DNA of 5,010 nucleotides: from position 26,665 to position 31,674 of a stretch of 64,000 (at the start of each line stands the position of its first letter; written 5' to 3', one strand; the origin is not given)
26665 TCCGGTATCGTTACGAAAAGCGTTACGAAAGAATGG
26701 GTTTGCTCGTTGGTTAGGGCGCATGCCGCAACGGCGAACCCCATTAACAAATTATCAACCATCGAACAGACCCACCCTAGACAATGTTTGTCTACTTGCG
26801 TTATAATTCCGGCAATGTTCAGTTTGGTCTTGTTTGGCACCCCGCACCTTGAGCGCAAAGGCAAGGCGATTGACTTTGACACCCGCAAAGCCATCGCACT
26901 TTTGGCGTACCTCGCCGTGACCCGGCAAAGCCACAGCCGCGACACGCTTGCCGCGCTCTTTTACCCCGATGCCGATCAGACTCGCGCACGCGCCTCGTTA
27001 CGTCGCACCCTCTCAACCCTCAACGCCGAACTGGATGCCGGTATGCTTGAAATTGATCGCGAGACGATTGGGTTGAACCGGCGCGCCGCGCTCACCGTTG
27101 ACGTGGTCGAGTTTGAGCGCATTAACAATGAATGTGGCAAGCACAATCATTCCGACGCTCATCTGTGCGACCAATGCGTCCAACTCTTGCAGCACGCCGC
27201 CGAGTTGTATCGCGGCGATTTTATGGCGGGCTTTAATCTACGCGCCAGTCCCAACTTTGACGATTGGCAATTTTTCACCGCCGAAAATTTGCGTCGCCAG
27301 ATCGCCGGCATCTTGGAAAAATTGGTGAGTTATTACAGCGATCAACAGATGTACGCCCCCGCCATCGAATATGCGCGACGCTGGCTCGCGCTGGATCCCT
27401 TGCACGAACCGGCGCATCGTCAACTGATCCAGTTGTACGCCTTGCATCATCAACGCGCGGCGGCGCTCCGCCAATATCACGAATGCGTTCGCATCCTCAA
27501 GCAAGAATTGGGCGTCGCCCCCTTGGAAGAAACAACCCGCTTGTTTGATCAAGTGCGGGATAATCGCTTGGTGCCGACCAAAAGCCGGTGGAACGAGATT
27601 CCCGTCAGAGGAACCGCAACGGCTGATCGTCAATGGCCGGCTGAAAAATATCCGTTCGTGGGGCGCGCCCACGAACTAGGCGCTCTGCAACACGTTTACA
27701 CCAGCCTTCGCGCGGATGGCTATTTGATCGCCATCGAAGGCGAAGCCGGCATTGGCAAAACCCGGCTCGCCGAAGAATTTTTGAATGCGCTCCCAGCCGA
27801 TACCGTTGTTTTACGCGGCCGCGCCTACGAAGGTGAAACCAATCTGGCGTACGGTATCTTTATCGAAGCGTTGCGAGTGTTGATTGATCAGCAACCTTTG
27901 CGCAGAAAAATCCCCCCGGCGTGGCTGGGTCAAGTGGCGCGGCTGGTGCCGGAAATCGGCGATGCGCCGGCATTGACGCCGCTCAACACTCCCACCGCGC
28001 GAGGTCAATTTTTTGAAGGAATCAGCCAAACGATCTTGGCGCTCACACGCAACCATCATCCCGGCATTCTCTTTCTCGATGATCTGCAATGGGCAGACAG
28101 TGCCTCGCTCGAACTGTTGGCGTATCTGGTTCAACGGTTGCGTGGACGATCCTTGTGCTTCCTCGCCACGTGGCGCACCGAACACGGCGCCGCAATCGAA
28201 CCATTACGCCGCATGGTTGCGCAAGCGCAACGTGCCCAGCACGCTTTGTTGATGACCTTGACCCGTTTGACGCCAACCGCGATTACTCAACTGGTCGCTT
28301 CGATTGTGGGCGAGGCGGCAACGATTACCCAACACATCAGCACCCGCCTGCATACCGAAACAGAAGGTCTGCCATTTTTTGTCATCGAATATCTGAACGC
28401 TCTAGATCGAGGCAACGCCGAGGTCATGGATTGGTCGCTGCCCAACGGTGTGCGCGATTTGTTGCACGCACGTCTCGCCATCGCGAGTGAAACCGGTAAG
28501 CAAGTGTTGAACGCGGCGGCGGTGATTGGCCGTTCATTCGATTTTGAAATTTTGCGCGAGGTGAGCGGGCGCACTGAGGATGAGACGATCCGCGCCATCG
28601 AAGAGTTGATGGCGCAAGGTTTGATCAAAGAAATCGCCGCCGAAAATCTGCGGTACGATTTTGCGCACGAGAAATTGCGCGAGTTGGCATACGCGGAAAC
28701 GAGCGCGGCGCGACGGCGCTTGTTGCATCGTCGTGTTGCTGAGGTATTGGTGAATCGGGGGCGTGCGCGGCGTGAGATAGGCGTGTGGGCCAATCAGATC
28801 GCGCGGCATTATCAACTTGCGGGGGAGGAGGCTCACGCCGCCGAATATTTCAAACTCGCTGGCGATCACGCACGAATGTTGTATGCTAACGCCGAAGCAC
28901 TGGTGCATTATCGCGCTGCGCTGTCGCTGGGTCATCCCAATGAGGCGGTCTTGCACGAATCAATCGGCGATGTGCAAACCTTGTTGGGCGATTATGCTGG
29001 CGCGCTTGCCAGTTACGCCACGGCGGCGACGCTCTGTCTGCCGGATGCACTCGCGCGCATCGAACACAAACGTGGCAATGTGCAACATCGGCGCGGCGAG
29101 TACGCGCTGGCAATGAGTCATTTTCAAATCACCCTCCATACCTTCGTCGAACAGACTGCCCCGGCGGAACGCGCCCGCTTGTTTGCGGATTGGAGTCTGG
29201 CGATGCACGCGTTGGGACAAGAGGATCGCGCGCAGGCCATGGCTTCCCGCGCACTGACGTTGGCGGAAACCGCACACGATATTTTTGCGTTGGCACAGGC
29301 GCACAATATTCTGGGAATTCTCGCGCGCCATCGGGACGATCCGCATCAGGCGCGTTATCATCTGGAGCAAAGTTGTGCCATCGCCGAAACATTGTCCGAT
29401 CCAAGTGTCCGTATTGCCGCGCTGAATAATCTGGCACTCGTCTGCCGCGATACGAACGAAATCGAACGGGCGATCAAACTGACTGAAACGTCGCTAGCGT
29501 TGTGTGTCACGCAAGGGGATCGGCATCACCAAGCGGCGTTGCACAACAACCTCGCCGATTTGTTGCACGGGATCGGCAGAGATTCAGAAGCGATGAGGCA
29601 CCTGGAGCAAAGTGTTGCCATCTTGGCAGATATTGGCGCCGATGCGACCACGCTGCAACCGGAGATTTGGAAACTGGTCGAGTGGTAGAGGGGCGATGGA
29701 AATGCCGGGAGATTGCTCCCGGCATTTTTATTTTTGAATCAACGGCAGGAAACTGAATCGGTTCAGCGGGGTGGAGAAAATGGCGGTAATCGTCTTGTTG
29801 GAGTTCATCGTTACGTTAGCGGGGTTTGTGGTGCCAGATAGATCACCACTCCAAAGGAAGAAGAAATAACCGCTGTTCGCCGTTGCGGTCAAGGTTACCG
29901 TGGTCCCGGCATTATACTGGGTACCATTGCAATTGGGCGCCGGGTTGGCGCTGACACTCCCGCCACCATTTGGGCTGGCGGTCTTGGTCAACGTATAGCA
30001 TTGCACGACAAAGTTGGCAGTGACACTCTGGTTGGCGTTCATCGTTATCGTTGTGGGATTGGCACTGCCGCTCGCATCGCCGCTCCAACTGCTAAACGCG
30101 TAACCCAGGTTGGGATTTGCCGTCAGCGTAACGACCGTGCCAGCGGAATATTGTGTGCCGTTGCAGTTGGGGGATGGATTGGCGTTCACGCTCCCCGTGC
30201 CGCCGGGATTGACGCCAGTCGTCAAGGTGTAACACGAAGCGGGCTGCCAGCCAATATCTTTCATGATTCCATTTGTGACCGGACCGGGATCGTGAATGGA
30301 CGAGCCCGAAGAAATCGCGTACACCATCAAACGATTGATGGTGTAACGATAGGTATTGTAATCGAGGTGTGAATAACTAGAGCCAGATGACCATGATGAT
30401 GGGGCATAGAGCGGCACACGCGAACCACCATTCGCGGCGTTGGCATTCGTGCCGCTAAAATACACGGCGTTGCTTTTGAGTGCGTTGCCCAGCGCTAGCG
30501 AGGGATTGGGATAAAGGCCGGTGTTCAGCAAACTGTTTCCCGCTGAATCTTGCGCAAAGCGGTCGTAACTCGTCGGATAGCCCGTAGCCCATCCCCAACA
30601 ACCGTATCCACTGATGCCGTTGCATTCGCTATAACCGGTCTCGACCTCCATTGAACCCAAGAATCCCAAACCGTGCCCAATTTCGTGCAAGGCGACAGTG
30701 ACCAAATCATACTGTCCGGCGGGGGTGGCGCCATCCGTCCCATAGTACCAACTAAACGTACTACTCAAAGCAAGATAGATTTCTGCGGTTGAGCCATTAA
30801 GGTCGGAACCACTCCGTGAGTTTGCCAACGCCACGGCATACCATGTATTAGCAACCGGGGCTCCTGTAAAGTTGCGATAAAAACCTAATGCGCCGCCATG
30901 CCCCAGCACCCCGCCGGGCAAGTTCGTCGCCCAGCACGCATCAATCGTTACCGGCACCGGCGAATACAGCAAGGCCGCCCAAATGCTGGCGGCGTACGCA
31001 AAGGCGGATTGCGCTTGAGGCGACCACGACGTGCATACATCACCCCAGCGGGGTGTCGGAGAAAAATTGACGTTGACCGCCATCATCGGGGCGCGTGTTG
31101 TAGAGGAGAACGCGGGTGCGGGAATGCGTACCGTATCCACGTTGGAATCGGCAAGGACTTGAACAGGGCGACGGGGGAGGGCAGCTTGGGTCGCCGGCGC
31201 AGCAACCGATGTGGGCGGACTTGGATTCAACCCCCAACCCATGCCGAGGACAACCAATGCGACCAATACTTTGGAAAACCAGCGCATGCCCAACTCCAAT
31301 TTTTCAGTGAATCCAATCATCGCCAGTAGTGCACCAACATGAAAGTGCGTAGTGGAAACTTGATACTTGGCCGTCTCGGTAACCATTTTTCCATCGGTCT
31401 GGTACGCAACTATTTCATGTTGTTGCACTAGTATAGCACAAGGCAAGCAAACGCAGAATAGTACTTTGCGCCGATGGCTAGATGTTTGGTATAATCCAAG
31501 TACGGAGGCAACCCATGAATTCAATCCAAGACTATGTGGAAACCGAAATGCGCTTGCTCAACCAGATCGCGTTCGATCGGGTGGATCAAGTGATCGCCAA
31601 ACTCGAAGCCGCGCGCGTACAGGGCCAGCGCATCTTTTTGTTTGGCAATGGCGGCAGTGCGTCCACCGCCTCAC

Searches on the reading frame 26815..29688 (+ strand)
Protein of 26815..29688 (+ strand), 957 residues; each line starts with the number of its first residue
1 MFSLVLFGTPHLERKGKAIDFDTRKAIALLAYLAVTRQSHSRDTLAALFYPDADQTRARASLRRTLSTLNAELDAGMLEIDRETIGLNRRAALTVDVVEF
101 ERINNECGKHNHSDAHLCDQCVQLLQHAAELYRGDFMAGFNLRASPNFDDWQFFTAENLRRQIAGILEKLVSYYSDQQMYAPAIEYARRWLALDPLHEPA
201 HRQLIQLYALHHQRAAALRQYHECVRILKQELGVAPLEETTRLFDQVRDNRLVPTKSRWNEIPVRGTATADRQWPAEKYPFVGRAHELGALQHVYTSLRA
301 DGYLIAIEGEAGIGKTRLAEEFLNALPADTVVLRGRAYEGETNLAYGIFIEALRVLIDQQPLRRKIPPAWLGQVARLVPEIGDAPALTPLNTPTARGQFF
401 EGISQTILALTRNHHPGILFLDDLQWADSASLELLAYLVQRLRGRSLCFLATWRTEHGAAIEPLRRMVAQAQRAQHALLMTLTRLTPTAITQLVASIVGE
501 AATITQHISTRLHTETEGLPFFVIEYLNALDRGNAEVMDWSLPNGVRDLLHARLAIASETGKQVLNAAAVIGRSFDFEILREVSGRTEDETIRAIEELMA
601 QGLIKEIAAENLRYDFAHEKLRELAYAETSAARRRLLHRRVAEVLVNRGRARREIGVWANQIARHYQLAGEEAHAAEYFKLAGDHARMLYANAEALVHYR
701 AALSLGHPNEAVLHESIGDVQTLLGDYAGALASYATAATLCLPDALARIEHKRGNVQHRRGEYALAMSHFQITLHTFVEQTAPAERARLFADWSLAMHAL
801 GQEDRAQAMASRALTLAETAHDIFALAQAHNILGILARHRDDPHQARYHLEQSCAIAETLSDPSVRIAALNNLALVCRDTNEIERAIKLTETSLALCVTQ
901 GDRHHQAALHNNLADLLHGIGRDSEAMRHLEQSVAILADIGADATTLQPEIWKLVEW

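Call 8: search_protein_families(library=pfam, proteins=[window:26815-29688:+])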
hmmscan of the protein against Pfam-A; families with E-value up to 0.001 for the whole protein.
window:26815-29688:+ (957 aa): 7 families
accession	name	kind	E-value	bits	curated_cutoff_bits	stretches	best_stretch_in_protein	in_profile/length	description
PF13191.12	AAA_16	-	1.1e-25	91.5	32.6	1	280-449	1-166/167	AAA ATPase domain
PF03704.23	BTAD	-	9e-21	75.2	22.1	1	95-248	1-146/146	Bacterial transcriptional activator domain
PF13424.12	TPR_12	-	1.6e-14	54.3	30.1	2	867-937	3-75/77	Tetratricopeptide repeat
PF07719.23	TPR_2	-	5.6e-07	29.6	27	0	868-897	2-31/34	Tetratricopeptide repeat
PF00515.34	TPR_1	-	1.9e-06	27.8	27.8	0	868-896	2-30/34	Tetratricopeptide repeat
PF13401.12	AAA_22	-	2.4e-06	28.3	27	1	303-440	6-109/130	AAA domain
PF13176.12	TPR_7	-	3.3e-05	24.1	27.9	0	869-903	1-35/36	Tetratricopeptide repeat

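Call 9: find_encoding_contigs(protein=window:26815-29688:+, flank=10000, max_places=6)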
Protein window:26815-29688:+ (957 aa): no gene with exactly this product is on record in the collection.

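Call 11: find_homologous_proteins(query=window:26815-29688:+, max_evalue=1e-30)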
Query window:26815-29688:+ (957 aa): 5790 proteins with E <= 1e-30 among 8000 candidates; the best 120 are listed.
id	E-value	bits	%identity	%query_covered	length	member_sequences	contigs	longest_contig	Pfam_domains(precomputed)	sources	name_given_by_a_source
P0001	0.0e+0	1793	85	100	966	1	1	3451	PF03704.24,PF13424.13,PF13191.13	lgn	-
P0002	0.0e+0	1779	85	100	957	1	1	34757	PF03704.24,PF13424.13,PF07719.24,PF13191.13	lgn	-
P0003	0.0e+0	1573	75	100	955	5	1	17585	PF03704.24,PF13414.13,PF00515.35,PF13424.13,PF13401.13,PF07719.24,PF13191.13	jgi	jgi:DNA-binding SARP family transcriptional activator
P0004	0.0e+0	1368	68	100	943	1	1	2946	PF03704.24,PF17874.8,PF00515.35,PF13424.13,PF01637.25,PF07719.24,PF13191.13,PF13374.13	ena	-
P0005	0.0e+0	1365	65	100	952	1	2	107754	PF03704.24,PF13414.13,PF17874.8,PF00515.35,PF13424.13,PF13176.13,PF13181.13,PF07719.24,PF13191.13,PF13374.13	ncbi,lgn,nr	ncbi:MAG: AAA family ATPase [Chloroflexi bacterium]|nr:AAA family ATPase [Chloroflexota bacterium]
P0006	0.0e+0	1357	67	100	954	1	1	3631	PF03704.24,PF00515.35,PF13424.13,PF13176.13,PF13181.13,PF07719.24,PF13191.13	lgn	-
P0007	0.0e+0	1350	66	100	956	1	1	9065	PF03704.24,PF13414.13,PF13424.13,PF07719.24,PF13191.13,PF13374.13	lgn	-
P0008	0.0e+0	1333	65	100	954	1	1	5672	PF03704.24,PF13424.13,PF13176.13,PF13191.13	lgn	-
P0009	0.0e+0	1320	65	100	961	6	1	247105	PF03704.24,PF13414.13,PF00515.35,PF13424.13,PF13401.13,PF13181.13,PF07719.24,PF13191.13,PF13374.13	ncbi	-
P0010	0.0e+0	1269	65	100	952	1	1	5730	PF03704.24,PF13424.13,PF07719.24,PF13191.13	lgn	-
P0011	0.0e+0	1103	55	100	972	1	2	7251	PF03704.24,PF17874.8,PF00515.35,PF13424.13,PF13176.13,PF24885.2,PF13428.13,PF13181.13,PF07719.24,PF13191.13,PF13374.13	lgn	-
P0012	0.0e+0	1089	56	100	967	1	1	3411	PF03704.24,PF17874.8,PF00515.35,PF13424.13,PF13401.13,PF07719.24,PF13191.13,PF13374.13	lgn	-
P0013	0.0e+0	1081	55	100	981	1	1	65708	PF03704.24,PF17874.8,PF00515.35,PF13424.13,PF13176.13,PF13428.13,PF13181.13,PF07719.24,PF13191.13,PF13374.13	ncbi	-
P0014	0.0e+0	1070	55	100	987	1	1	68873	PF03704.24,PF17874.8,PF00515.35,PF13424.13,PF13176.13,PF24885.2,PF13401.13,PF13181.13,PF07719.24,PF13191.13,PF13374.13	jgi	jgi:DNA-binding SARP family transcriptional activator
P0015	0.0e+0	1067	56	100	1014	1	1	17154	PF03704.24,PF17874.8,PF00515.35,PF13424.13,PF13176.13,PF13401.13,PF13428.13,PF13181.13,PF07719.24,PF13191.13,PF13374.13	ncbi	-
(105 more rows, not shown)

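Call 13: find_encoding_contigs(protein=P0002, flank=10000, max_places=2)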
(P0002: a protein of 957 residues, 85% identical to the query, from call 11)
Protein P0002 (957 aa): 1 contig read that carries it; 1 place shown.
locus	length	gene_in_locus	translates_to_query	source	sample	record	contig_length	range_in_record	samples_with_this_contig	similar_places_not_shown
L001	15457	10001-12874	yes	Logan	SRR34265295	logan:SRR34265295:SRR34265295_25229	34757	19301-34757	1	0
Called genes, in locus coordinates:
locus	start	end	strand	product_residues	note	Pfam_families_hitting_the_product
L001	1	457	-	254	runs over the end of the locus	-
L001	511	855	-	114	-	PF01740:STAS, PF13466:STAS_2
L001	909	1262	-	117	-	PF01740:STAS, PF13466:STAS_2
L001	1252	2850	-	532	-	PF01590:GAF (weak), PF13185:GAF_2 (weak), PF07228:SpoIIE, PF13581:HATPase_c_2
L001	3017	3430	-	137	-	PF00027:cNMP_binding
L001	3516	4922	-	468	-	-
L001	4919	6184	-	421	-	-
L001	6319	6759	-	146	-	PF10604:Polyketide_cyc2, PF03364:Polyketide_cyc, PF08327:AHSA1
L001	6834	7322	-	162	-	-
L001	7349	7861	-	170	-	-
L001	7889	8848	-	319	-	PF00034:Cytochrom_C (faint), PF13442:Cytochrome_CBB3 (weak)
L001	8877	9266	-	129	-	PF01042:Ribonuc_L-PSP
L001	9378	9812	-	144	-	PF20587:DUF6789 (weak)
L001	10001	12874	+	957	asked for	PF03704:BTAD, PF07719:TPR_2 (faint), PF13191:AAA_16, PF13424:TPR_12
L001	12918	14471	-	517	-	PF18998:Flg_new_2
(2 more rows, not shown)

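Call 14: find_encoding_contigs(protein=P0003, flank=10000, max_places=2)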
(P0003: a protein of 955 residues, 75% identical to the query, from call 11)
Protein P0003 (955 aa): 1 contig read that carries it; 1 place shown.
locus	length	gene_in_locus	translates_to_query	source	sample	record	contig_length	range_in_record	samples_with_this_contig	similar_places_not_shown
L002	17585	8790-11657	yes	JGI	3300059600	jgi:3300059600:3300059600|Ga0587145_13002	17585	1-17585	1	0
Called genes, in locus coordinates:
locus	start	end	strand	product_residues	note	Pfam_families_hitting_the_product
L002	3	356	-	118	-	?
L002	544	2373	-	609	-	PF00294:PfkB, PF10343:Q_salvage (weak)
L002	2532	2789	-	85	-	-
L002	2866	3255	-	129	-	PF05168:HEPN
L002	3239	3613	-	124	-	PF01909:NTP_transf_2, PF18765:Polbeta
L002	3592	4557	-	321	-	PF20256:MoCoBD_2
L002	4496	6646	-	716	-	PF00111:Fer2, PF01799:Fer2_2, PF01315:Ald_Xan_dh_C, PF02738:MoCoBD_1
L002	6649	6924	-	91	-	-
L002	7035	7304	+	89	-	-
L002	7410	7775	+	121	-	PF01323:DSBA, PF13462:Thioredoxin_4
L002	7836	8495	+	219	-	PF13462:Thioredoxin_4, PF01323:DSBA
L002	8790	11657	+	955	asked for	PF03704:BTAD, PF00515:TPR_1 (faint), PF07719:TPR_2 (faint), PF13414:TPR_11 (faint), PF13191:AAA_16, PF13401:AAA_22 (faint), PF13424:TPR_12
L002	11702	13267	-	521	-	PF18998:Flg_new_2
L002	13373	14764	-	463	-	PF00027:cNMP_binding, PF02518:HATPase_c, PF14501:HATPase_c_5 (weak)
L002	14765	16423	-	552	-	PF00072:Response_reg, PF01946:Thi4 (weak), PF00070:Pyr_redox (faint), PF01266:DAO (weak), PF03486:HI0933_like (faint), PF07992:Pyr_redox_2, PF12831:FAD_oxidored (faint), PF13738:Pyr_redox_3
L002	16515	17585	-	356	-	?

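Call 30: search_solved_structures(query=window:26815-29688:+, max_evalue=0.001, show_alignments=2)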
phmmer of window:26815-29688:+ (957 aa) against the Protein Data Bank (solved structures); distinct sequences matched with E-value up to 0.001: 6.
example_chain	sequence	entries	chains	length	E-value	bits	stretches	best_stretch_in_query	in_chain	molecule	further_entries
9qhb_A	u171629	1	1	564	3.7e-12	48.4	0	639-774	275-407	Engineered tetratricopeptide repeat protein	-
9qhc_A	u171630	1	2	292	6.8e-07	30.9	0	638-775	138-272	Engineered tetratricopeptide repeat protein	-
8bu0_A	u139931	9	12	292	1.9e-06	29.4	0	638-775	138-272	Consensus tetratricopeptide repeat protein | Crystal structure of an 8-repeat consensus TPR superhelix with Zinc. | Monomer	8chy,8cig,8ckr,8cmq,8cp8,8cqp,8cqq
7obi_A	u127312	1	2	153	2.3e-06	29.2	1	642-775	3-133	CTPR-rv4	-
3kd7_A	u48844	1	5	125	0.00019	22.9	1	674-775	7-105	CTPR390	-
2wqh_A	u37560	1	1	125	0.00099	20.5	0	693-779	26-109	CTPR3Y3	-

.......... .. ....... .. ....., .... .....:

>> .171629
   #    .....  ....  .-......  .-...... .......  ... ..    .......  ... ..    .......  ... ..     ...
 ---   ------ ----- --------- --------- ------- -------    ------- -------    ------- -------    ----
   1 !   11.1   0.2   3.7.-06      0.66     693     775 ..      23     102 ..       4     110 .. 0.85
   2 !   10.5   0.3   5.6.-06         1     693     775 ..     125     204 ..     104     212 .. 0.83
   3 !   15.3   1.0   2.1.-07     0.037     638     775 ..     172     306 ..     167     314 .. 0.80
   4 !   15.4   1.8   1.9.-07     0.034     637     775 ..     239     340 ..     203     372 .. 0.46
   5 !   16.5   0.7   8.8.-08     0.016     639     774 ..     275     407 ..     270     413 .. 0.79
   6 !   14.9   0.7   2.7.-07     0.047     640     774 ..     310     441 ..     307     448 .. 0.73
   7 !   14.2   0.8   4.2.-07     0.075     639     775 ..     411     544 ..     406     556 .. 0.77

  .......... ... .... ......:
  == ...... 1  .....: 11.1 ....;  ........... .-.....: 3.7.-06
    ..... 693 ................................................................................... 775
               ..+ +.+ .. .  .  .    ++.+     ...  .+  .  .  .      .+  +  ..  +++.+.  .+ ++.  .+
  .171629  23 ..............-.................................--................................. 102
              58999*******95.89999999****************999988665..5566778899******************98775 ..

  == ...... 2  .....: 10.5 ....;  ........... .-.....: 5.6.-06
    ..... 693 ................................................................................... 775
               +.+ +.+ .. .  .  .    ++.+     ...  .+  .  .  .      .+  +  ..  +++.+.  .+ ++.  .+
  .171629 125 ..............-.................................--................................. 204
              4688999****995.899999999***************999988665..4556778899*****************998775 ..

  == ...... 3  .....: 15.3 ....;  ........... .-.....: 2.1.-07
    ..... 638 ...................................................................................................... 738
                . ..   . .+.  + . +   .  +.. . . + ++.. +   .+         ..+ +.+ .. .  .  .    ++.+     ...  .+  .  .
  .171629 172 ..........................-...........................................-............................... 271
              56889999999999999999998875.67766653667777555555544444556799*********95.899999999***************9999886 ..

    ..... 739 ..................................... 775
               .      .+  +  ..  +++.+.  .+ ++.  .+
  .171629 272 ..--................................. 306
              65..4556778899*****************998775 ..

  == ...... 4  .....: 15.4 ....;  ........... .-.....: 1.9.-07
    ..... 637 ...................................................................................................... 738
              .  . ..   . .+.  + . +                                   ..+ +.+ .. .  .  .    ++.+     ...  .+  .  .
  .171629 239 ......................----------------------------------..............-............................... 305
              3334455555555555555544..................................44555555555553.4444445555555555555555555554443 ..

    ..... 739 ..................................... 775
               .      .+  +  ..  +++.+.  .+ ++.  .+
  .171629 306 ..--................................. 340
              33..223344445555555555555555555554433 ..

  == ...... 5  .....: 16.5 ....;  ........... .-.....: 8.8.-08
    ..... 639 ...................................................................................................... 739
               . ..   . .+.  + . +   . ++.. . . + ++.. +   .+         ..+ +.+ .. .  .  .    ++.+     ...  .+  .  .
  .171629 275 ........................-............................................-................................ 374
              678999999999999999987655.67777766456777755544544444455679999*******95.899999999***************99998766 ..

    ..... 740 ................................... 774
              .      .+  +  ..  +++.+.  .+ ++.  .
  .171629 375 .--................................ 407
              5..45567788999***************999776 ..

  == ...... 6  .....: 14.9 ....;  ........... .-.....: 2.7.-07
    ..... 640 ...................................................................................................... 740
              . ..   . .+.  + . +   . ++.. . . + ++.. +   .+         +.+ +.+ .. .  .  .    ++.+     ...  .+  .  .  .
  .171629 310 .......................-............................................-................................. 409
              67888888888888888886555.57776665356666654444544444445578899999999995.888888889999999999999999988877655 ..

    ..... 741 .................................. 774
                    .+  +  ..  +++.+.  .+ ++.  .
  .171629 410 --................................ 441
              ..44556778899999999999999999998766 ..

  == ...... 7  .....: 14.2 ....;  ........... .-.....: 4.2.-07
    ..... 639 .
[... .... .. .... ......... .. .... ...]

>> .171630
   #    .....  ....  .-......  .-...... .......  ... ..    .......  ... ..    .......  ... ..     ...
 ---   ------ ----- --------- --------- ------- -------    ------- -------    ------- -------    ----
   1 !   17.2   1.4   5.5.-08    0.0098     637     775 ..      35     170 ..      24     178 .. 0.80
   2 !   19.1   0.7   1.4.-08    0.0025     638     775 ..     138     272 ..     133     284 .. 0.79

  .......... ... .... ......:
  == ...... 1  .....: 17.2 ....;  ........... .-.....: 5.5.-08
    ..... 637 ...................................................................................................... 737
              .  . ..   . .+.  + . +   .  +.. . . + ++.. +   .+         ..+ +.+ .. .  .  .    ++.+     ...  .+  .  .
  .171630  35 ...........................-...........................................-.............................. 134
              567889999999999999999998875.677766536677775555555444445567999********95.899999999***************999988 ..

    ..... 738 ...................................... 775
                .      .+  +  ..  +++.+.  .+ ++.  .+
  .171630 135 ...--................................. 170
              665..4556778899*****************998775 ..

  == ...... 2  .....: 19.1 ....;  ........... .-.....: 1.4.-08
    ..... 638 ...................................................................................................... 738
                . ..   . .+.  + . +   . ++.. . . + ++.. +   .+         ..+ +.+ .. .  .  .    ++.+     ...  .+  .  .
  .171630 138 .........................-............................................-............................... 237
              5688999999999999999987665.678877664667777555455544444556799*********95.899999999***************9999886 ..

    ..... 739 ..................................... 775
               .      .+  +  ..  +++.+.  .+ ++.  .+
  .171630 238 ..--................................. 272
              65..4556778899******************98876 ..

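Call 41: search_protein_families(library=ncbifam, proteins=[window:26815-29688:+], max_evalue=0.01)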
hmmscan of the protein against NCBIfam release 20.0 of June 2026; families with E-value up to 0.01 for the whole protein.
window:26815-29688:+ (957 aa): 5 families
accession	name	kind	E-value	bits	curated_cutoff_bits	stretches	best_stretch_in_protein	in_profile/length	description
TIGR03903.1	TOMM_kin_cyc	equivalog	2.7e-36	124.9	705.75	1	277-702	479-917/1267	TOMM system kinase/cyclase fusion protein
NF053617.1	SARPRegAfsRStmc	equivalog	1.4e-19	69.7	1430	2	785-938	734-887/986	SARP-family global regulator AfsR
NF041717.1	HaaA_phane_TPR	equivalog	2.4e-12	45.8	1125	1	754-942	679-867/882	cyclophane-containing RiPP biosynthesis TPR protein HaaT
NF053520.1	HK_Porph_FimS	equivalog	0.00072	17.9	600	1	728-936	61-273/618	sensor histidine kinase FimS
NF033920.0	C39_PA2778_fam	equivalog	0.0055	16.2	150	0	729-817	174-254/255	PA2778 family cysteine peptidase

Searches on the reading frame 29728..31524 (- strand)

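Call 40: search_protein_families(library=pfam, proteins=[window:29728-31524:-], max_evalue=0.01)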
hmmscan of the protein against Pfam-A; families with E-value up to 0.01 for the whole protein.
window:29728-31524:- (598 aa): 1 family
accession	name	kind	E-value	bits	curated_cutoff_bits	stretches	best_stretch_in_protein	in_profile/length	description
PF18998.6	Flg_new_2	-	5.2e-30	103.7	23.6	2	435-506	2-70/73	Divergent InlB B-repeat domain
